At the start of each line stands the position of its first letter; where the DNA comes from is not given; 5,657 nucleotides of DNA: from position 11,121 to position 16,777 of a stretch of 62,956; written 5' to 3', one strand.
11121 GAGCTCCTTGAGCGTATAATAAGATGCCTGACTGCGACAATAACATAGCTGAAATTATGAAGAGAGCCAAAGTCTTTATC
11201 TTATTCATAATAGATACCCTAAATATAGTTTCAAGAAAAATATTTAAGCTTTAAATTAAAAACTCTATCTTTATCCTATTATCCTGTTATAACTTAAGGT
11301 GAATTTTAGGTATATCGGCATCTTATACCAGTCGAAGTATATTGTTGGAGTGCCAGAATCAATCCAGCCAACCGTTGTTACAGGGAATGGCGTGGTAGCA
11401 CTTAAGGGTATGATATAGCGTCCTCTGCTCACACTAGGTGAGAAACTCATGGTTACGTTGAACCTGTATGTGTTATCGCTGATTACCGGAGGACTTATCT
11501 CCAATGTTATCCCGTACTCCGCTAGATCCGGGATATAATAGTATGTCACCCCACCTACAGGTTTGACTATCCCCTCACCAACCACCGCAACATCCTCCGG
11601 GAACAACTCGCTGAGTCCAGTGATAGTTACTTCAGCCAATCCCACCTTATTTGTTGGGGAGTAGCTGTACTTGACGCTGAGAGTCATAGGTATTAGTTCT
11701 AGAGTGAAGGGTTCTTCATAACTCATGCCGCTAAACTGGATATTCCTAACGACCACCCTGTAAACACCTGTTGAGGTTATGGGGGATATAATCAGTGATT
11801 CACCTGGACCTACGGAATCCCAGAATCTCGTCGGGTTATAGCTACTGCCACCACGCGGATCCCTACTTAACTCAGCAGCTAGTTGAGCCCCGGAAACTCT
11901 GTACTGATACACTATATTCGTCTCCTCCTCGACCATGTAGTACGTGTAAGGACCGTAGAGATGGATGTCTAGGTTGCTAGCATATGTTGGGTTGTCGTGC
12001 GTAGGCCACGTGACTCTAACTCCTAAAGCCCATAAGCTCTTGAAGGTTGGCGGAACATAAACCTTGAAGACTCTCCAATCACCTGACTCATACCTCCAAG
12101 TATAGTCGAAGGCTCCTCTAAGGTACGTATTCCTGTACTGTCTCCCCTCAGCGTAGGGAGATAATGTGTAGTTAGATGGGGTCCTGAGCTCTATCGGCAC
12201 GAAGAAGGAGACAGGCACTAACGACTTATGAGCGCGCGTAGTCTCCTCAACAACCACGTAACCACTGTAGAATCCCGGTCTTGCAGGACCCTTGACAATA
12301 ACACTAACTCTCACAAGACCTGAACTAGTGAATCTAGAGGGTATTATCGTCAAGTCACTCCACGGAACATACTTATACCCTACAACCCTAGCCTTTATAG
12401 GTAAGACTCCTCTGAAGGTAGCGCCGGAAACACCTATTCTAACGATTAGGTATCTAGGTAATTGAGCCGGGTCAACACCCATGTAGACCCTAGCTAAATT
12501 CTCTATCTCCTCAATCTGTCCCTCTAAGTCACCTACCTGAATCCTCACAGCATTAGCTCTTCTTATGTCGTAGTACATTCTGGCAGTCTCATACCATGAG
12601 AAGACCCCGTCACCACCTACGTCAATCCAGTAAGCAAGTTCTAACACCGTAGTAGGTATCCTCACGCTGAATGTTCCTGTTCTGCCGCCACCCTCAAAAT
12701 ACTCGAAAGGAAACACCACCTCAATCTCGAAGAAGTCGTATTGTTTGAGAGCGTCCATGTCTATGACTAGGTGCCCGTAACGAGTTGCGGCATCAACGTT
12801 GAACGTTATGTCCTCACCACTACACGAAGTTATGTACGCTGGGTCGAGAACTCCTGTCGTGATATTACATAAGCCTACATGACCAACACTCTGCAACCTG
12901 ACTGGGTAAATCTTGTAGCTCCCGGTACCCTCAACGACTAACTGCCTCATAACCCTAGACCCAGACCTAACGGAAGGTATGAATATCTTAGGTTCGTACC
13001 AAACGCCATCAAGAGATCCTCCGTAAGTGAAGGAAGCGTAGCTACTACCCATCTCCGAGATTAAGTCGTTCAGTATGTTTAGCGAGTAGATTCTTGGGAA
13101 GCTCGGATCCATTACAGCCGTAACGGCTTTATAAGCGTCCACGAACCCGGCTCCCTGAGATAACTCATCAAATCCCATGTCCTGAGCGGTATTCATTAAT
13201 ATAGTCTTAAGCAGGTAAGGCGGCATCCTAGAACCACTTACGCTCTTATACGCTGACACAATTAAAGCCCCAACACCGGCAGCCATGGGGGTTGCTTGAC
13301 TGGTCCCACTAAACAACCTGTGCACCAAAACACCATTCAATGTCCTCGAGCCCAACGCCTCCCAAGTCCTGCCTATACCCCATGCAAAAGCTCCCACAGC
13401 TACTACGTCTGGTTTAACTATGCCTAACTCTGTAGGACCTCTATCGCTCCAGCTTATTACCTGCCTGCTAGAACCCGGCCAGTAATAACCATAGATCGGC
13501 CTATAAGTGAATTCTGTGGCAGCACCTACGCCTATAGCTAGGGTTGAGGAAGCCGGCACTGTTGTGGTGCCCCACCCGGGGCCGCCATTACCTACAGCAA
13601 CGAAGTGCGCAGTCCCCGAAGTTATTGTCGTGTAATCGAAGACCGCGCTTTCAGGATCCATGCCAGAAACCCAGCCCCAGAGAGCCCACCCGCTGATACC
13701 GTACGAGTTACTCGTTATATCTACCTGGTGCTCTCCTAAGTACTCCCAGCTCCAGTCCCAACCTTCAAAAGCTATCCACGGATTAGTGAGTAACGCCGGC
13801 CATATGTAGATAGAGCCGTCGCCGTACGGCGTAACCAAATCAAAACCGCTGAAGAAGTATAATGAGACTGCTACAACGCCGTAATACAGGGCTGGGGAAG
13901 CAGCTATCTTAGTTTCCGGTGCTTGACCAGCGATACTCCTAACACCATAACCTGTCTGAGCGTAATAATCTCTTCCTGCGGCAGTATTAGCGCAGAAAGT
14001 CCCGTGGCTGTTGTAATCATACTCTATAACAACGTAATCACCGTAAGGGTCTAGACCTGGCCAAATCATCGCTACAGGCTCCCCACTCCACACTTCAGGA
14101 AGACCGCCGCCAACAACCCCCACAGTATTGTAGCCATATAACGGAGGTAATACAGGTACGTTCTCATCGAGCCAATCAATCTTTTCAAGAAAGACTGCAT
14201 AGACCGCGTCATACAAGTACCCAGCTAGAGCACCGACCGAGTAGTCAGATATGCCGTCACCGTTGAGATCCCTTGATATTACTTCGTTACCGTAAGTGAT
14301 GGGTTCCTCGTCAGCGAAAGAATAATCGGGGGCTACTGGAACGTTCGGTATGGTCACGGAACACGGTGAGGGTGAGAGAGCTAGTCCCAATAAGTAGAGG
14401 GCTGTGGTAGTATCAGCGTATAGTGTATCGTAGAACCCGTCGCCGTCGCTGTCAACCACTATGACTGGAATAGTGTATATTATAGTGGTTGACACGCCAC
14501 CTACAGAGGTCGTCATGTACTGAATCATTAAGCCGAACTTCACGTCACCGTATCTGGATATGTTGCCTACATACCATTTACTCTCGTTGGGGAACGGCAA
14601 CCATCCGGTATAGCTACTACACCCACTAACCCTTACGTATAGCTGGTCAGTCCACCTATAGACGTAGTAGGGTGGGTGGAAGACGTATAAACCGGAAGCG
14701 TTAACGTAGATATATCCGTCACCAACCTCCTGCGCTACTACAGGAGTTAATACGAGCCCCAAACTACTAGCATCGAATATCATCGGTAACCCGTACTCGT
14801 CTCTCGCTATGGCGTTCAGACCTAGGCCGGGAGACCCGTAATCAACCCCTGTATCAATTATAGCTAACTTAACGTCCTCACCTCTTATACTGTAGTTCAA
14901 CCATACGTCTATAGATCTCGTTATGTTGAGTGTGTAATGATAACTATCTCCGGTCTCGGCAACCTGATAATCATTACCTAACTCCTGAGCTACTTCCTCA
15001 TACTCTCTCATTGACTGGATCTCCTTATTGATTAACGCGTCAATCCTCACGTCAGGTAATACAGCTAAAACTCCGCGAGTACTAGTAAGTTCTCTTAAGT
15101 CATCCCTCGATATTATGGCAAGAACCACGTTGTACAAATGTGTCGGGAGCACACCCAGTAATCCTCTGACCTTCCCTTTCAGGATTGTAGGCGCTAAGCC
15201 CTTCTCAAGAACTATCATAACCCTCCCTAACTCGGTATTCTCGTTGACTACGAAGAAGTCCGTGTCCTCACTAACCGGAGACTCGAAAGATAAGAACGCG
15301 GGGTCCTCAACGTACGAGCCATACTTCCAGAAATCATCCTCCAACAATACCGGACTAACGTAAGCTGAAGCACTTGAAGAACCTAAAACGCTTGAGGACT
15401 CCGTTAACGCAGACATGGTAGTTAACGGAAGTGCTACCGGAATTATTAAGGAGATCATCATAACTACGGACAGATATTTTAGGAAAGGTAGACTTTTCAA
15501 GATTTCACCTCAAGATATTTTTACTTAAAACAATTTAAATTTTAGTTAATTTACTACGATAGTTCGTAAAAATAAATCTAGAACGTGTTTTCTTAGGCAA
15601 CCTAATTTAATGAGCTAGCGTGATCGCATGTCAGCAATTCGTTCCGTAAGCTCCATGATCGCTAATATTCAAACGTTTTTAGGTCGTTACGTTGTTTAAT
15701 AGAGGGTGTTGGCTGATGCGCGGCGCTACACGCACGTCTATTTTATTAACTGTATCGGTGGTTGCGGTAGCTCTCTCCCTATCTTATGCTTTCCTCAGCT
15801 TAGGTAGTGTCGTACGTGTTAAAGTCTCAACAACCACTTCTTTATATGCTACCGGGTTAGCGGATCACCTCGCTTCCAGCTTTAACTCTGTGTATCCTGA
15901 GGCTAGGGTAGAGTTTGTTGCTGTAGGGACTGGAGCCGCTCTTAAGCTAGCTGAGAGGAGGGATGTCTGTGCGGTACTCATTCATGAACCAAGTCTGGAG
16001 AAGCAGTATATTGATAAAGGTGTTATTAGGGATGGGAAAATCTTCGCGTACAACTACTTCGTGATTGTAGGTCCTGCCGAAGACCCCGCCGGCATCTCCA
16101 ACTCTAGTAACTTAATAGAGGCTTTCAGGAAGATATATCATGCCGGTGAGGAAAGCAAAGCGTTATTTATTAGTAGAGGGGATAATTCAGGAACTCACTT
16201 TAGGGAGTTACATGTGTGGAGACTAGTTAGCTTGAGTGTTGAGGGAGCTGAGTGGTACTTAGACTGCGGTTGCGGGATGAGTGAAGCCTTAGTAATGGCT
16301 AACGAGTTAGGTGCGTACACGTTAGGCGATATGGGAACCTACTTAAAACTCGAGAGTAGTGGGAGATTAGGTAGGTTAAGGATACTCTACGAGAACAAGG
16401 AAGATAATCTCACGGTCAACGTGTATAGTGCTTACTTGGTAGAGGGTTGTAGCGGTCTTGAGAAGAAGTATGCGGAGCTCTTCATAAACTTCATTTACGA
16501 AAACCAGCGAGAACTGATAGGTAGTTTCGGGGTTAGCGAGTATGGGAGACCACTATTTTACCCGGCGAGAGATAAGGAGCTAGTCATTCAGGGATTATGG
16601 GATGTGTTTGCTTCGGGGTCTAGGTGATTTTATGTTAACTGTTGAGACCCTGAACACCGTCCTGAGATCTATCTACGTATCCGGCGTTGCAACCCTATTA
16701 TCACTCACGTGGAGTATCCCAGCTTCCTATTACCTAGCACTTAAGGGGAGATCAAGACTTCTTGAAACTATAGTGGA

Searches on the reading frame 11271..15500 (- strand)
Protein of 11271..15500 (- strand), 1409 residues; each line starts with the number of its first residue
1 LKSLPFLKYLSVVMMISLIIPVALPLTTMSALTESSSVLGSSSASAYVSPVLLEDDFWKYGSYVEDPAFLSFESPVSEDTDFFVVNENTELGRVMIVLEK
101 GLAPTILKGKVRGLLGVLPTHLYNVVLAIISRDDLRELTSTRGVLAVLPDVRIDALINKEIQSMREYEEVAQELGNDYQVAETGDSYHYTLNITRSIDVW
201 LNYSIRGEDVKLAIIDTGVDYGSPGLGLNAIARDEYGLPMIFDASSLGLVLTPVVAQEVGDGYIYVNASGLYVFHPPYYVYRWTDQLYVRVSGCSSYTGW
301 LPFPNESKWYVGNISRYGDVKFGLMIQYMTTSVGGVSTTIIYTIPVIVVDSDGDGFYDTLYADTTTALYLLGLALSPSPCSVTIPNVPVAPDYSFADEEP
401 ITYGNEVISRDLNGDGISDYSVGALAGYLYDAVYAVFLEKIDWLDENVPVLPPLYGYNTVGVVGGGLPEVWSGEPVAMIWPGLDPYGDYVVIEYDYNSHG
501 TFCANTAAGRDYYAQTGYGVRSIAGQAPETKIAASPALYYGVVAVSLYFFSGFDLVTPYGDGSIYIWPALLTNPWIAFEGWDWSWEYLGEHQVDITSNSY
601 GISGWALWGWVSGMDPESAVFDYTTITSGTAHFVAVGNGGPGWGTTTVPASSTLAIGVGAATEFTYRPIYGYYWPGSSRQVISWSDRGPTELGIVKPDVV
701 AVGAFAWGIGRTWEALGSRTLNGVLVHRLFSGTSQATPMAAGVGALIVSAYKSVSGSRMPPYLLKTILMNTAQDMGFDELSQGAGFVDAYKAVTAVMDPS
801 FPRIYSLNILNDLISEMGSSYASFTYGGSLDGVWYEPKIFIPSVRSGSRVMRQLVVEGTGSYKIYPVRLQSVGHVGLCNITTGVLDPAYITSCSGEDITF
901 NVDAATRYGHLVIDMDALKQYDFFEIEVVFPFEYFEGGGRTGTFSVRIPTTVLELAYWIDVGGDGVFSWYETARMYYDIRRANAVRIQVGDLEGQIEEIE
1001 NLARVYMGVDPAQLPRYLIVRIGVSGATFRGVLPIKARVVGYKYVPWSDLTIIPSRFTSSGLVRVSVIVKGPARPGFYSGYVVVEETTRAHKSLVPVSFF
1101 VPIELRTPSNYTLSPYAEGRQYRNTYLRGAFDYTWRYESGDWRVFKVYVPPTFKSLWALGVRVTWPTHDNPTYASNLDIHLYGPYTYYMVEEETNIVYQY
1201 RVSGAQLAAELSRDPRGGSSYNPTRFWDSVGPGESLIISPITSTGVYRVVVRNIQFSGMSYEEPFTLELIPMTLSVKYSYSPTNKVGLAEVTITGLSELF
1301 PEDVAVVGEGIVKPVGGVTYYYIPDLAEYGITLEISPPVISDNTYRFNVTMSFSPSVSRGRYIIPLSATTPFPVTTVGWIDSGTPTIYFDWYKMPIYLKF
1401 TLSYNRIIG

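Call 11: search_protein_families(library=pfam, proteins=[window:11271-15500:-], max_evalue=0.01)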
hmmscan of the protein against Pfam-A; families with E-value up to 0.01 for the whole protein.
window:11271-15500:- (1409 aa): 1 family
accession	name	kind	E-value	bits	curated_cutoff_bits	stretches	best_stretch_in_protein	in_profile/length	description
PF00082.27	Peptidase_S8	-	4e-29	102.3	21.8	1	207-785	1-286/288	Subtilase family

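Call 40: search_protein_families(library=ncbifam, proteins=[window:11271-15500:-], max_evalue=1)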
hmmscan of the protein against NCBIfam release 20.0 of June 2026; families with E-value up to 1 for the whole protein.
window:11271-15500:- (1409 aa): 4 families
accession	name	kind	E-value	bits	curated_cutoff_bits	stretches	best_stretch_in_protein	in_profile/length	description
TIGR03921.1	T7SS_mycosin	equivalog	1e-09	38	278.75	2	728-799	224-291/353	type VII secretion-associated serine protease mycosin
NF033595.1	denti_PrtP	equivalog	1.3e-09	37.2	300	2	728-803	437-512/606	dentilisin complex serine proteinase subunit PrtP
NF042956.1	IteS_antiphage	equivalog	0.0087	14.3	900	1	649-773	416-534/747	S8 family anti-phage peptidase IteS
TIGR03895.1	protease_PatA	subfamily_domain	0.095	11.4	421.05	1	731-773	160-201/606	PatA/PatG family cyanobactin maturation protease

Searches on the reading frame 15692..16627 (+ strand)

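Call 11: search_protein_families(library=pfam, proteins=[window:15692-16627:+], max_evalue=0.01)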
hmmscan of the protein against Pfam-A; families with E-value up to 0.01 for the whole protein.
window:15692-16627:+ (311 aa): 2 families
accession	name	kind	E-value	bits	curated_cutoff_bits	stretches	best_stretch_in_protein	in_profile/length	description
PF12849.12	PBP_like_2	-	2.3e-22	80.5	27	1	45-270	13-265/267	PBP superfamily domain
PF13531.11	SBP_bac_11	-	0.00072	19.8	25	1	57-144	13-102/227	Bacterial extracellular solute-binding protein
